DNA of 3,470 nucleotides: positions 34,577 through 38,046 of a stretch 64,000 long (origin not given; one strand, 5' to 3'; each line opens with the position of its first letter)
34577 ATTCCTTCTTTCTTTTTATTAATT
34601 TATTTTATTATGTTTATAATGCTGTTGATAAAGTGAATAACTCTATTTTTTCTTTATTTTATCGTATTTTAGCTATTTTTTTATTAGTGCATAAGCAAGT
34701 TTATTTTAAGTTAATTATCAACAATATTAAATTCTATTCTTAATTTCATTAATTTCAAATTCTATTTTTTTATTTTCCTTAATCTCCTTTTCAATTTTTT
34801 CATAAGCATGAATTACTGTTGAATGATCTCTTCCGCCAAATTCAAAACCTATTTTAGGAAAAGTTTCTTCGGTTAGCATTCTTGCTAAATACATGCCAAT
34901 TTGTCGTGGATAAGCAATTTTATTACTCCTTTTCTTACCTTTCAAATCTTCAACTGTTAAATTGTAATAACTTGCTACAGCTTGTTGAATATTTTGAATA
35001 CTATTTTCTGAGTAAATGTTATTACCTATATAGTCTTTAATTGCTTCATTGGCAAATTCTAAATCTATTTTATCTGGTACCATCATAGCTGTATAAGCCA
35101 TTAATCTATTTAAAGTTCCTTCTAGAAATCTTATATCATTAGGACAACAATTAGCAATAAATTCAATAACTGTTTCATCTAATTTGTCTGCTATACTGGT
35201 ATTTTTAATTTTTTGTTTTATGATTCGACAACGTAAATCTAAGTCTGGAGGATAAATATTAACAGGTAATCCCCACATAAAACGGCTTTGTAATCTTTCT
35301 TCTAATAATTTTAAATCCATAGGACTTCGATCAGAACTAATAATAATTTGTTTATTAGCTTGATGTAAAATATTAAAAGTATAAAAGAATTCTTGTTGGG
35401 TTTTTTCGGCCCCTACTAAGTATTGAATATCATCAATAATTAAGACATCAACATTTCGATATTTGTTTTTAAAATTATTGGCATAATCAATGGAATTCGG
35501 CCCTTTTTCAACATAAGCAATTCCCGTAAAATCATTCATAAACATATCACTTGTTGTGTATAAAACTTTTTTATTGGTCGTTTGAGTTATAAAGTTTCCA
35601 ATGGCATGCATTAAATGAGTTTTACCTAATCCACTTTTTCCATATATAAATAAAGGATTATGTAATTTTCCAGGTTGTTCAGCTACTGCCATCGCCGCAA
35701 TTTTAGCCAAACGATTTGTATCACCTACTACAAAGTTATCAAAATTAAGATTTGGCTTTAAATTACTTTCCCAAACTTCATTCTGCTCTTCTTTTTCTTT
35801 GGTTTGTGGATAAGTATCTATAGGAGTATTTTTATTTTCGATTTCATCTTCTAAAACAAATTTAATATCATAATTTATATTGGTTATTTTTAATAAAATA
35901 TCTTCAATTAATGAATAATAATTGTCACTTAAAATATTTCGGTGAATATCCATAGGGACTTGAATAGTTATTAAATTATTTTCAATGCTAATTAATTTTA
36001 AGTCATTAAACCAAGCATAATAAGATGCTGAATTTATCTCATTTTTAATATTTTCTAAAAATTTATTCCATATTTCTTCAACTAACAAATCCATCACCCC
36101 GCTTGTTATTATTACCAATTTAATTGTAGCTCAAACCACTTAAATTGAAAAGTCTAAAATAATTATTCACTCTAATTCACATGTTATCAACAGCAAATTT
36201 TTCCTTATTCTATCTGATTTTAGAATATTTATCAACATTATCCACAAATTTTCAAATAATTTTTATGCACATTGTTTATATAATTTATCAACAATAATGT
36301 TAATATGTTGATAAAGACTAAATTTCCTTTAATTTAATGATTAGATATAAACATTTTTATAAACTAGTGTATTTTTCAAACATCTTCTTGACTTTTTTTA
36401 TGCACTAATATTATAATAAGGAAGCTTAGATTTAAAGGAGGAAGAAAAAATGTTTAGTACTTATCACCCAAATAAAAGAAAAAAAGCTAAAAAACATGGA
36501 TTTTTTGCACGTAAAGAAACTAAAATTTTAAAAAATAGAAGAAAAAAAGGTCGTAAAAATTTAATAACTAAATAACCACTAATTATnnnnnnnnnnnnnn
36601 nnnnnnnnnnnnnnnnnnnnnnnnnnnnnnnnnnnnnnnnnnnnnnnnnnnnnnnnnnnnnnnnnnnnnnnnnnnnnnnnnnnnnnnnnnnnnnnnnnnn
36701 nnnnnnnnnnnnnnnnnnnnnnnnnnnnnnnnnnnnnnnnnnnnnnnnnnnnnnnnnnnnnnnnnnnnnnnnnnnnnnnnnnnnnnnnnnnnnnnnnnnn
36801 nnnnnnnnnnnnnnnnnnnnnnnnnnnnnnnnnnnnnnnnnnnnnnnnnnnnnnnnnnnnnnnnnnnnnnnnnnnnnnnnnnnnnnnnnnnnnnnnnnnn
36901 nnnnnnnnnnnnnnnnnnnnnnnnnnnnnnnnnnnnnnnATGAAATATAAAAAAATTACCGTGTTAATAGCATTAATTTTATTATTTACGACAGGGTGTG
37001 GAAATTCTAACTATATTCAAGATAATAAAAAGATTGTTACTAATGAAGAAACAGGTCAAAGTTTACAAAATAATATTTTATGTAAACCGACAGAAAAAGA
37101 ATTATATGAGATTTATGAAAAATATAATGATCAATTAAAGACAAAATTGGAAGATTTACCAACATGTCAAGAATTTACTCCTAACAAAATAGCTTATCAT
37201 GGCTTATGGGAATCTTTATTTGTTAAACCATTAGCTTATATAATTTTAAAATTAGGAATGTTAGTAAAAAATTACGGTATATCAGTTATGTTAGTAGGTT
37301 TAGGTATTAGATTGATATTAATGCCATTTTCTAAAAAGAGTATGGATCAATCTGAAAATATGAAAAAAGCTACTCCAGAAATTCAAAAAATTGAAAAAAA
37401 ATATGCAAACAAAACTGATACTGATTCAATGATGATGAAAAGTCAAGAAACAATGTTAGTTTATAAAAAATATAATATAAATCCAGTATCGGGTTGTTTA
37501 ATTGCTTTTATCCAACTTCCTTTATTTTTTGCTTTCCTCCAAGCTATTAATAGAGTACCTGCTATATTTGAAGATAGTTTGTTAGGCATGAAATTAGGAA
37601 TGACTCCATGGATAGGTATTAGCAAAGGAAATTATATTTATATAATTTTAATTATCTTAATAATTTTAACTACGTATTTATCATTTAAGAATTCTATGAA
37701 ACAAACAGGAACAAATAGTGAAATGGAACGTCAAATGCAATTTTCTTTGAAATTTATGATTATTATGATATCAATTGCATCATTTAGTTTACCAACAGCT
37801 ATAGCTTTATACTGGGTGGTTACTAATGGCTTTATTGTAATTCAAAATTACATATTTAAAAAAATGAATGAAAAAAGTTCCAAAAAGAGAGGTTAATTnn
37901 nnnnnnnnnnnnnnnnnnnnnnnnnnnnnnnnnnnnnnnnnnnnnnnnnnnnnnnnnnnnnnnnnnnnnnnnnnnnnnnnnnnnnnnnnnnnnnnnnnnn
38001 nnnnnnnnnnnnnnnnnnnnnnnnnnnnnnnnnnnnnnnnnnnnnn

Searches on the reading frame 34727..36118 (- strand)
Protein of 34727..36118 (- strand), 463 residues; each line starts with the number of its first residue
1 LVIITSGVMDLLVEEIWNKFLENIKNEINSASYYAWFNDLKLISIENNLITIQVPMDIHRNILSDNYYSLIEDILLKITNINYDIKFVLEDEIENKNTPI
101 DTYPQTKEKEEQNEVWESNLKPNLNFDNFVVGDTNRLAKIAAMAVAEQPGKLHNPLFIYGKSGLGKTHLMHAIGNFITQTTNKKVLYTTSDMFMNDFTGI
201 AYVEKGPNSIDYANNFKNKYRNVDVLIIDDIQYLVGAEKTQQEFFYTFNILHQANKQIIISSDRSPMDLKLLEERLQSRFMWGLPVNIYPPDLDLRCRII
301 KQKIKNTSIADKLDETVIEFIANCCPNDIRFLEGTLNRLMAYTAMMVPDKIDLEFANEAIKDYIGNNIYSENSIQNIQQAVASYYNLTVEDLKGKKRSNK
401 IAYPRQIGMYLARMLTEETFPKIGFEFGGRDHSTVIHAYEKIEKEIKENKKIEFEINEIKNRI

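Call 86: search_protein_families(library=pfam, proteins=[window:34727-36118:-], max_evalue=0.00001)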
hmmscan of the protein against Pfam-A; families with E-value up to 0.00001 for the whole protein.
window:34727-36118:- (463 aa): 3 families
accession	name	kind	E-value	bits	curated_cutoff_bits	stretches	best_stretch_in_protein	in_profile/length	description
PF00308.24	Bac_DnaA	-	1.1e-58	198.5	23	1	120-286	1-161/162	Bacterial DnaA ATPAse domain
PF08299.17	Bac_DnaA_C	-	3.3e-30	104.4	31.5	1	374-442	1-69/69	Bacterial dnaA protein helix-turn-helix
PF11638.13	DnaA_N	-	1.1e-11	44.8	24.6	1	14-75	1-63/65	DnaA N-terminal domain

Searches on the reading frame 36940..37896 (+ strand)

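Call 86: search_protein_families(library=pfam, proteins=[window:36940-37896:+], max_evalue=0.00001)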
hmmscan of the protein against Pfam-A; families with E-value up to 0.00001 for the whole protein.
window:36940-37896:+ (318 aa): 1 family
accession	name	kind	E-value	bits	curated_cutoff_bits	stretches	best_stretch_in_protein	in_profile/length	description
PF02096.25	60KD_IMP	-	1.9e-35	122.7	35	1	112-308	1-163/163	60Kd inner membrane protein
